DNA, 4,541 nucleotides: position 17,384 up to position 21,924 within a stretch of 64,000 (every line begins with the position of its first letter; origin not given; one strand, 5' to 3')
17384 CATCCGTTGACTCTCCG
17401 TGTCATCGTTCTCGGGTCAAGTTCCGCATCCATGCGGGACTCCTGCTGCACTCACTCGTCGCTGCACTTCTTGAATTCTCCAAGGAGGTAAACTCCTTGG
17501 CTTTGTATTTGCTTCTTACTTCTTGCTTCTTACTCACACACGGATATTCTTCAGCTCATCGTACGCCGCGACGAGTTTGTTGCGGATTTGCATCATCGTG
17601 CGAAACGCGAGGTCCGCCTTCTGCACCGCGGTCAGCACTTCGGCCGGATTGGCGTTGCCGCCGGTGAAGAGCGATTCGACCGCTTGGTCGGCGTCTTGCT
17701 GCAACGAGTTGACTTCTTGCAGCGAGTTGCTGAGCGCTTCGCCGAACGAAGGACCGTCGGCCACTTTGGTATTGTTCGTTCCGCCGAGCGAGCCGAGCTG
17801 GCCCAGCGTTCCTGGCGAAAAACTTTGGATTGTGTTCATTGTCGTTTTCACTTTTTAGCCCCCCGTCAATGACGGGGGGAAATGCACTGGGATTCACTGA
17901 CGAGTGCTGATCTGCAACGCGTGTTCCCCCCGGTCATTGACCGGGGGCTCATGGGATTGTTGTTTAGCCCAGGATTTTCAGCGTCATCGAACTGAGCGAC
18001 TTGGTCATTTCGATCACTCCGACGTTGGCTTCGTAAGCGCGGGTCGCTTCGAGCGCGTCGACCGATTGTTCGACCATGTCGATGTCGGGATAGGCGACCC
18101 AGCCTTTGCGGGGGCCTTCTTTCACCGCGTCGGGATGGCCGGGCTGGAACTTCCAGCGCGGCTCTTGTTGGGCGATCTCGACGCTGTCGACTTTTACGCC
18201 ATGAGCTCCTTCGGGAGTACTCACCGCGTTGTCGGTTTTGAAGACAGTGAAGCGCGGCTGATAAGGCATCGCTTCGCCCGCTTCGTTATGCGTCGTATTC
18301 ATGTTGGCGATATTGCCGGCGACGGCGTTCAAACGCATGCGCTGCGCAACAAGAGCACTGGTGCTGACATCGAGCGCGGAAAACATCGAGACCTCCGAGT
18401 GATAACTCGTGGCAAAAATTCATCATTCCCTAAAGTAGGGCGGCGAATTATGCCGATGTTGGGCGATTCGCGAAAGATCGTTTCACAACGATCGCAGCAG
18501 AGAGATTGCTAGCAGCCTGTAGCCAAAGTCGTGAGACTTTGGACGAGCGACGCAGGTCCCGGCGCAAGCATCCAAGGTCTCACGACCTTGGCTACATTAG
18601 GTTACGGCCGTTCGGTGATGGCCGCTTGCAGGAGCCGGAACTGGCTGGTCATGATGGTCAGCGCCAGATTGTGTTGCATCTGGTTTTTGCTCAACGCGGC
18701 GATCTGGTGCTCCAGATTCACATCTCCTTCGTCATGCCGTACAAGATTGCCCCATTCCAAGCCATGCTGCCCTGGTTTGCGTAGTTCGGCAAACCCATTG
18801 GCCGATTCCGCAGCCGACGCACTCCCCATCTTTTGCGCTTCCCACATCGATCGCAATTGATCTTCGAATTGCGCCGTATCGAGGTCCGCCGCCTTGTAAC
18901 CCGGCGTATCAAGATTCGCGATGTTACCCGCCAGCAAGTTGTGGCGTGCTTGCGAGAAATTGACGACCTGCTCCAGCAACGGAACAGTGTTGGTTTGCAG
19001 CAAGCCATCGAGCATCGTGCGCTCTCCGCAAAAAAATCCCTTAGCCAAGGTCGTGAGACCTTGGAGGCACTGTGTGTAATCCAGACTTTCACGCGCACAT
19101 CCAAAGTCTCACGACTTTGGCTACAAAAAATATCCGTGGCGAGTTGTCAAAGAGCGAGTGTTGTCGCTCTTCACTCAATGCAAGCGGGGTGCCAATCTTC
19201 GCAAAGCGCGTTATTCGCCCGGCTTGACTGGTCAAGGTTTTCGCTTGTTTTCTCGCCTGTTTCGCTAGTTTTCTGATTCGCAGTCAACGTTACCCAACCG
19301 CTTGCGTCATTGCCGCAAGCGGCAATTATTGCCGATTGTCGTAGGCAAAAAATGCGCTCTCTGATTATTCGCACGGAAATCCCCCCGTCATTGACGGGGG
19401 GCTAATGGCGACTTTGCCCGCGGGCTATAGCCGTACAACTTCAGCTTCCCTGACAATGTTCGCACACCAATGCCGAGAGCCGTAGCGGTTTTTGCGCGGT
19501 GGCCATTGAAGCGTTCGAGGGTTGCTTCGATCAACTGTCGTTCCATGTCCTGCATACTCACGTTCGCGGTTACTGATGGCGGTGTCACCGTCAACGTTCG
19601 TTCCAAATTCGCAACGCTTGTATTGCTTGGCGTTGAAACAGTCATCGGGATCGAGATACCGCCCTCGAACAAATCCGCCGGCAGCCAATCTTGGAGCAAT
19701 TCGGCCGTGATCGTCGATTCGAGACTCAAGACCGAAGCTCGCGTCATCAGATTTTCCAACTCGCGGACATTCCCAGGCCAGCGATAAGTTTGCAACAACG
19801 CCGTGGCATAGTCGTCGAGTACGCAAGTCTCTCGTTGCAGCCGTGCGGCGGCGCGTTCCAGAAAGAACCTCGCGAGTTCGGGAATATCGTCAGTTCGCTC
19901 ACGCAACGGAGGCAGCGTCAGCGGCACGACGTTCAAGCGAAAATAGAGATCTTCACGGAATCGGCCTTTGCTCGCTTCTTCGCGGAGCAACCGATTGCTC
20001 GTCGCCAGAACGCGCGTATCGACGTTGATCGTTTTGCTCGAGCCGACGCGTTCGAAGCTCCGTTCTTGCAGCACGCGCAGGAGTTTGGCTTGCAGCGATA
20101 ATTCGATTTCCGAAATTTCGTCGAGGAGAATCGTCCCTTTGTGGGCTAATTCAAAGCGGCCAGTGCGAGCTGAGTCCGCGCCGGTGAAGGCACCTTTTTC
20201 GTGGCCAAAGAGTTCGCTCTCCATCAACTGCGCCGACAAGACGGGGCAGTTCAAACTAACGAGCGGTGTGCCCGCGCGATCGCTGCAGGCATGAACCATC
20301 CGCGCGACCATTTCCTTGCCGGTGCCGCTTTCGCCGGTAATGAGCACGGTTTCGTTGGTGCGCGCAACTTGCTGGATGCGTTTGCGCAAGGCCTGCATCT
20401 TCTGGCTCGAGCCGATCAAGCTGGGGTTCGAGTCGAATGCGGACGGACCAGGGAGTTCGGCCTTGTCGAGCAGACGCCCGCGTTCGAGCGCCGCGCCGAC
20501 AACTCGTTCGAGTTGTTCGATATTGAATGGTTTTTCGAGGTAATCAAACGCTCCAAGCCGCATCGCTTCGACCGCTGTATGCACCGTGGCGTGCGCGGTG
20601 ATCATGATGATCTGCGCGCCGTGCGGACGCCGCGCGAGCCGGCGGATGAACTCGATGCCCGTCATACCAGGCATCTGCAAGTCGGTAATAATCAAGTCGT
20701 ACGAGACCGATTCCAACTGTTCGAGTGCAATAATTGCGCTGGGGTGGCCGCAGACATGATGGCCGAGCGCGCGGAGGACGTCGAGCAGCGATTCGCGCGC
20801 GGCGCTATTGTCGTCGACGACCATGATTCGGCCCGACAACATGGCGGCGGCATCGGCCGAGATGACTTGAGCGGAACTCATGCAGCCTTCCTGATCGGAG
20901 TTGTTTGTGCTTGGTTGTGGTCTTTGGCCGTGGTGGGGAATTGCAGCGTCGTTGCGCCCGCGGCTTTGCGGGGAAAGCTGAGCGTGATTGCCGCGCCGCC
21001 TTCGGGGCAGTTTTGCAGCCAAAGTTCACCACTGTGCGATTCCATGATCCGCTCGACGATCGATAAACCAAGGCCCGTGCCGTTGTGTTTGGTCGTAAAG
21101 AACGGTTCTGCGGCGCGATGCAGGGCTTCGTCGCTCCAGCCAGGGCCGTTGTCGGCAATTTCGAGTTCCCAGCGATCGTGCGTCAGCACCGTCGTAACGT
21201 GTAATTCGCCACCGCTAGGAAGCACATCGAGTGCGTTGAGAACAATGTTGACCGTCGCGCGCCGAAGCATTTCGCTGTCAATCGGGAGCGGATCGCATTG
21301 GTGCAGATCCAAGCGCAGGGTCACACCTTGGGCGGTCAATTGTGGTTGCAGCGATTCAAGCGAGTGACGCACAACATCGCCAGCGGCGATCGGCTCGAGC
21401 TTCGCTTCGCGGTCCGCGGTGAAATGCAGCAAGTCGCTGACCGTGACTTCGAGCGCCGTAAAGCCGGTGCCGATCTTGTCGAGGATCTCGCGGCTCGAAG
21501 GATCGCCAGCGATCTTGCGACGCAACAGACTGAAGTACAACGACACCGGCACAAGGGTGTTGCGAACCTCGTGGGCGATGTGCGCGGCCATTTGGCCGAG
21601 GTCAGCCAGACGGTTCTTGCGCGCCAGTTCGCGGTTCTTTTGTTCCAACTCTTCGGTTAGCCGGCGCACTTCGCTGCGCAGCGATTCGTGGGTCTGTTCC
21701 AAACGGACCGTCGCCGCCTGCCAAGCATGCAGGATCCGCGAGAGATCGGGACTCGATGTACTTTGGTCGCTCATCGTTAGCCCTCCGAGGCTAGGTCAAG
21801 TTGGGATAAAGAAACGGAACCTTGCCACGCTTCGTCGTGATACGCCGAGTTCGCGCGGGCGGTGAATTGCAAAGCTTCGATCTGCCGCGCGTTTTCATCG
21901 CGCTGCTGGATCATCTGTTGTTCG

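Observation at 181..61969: Intergenic space is saturated by many sequence-distinct GTAG-headed hairpins, mostly as inverted doublets (REP/REPIN-like superfamily)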

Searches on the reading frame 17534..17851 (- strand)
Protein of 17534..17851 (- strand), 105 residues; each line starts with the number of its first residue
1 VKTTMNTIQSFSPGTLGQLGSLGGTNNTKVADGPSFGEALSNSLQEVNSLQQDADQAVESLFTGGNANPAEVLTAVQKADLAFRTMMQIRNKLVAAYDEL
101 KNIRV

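Call 25: search_protein_families(library=pfam, max_evalue=0.1, proteins=[window:17534-17851:-])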
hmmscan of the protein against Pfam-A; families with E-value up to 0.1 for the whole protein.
window:17534-17851:- (105 aa): 2 families
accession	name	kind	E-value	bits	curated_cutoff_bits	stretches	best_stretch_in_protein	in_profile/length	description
PF02049.23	FliE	-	6.8e-24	84.3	22.4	1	25-104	9-88/89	Flagellar hook-basal body complex protein FliE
PF07554.19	FIVAR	-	0.077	14.1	29.2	0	26-79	12-63/71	FIVAR domain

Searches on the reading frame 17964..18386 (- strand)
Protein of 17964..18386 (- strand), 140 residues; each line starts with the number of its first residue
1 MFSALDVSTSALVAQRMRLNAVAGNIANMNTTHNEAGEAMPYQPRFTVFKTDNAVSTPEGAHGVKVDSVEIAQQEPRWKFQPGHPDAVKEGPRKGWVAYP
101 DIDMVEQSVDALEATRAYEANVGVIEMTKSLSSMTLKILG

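Call 25: search_protein_families(library=pfam, max_evalue=0.1, proteins=[window:17964-18386:-])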
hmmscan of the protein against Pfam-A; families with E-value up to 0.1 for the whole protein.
window:17964-18386:- (140 aa): 2 families
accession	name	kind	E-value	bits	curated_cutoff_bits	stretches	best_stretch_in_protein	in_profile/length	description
PF00460.25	Flg_bb_rod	-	5.7e-07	29.8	20.7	1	5-32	1-28/31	Flagella basal body rod protein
PF06429.18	Flg_bbr_C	-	1.1e-05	25.3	23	1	95-136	3-44/46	Flagellar basal body rod FlgEFG protein C-terminal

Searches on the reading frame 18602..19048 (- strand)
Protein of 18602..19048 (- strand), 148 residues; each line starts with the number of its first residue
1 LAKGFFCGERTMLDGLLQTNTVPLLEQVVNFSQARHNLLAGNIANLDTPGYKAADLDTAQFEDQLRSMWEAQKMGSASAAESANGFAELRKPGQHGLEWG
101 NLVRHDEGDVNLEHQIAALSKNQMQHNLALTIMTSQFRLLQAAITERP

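Call 25: search_protein_families(library=pfam, max_evalue=0.1, proteins=[window:18602-19048:-])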
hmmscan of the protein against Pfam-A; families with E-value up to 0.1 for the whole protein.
window:18602-19048:- (148 aa): 1 family
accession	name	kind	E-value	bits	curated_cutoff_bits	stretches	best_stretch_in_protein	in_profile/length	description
PF00460.25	Flg_bb_rod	-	0.00016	22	20.7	1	33-52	12-31/31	Flagella basal body rod protein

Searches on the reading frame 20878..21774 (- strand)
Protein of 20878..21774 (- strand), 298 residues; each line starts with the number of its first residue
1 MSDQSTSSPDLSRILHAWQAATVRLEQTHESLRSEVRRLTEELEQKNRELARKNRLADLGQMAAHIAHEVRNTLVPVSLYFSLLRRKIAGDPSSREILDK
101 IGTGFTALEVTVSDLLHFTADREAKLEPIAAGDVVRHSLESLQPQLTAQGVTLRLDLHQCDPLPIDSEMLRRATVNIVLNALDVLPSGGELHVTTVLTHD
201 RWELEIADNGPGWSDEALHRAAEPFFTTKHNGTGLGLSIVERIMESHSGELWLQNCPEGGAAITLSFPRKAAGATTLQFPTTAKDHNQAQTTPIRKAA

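Call 21: search_protein_families(library=pfam, max_evalue=0.01, proteins=[window:20878-21774:-])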
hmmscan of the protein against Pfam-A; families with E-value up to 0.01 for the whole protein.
window:20878-21774:- (298 aa): 3 families
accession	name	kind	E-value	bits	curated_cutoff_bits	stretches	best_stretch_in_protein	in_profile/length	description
PF02518.31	HATPase_c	-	1.5e-21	77.4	26.4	1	166-270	2-110/111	Histidine kinase-, DNA gyrase B-, and HSP90-like ATPase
PF00512.31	HisKA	-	3.5e-07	30.6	26.9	1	59-119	2-61/66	His Kinase A (phospho-acceptor) domain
PF13581.12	HATPase_c_2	-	7.3e-05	23.2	27.4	1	175-247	41-112/127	Histidine kinase-like ATPase domain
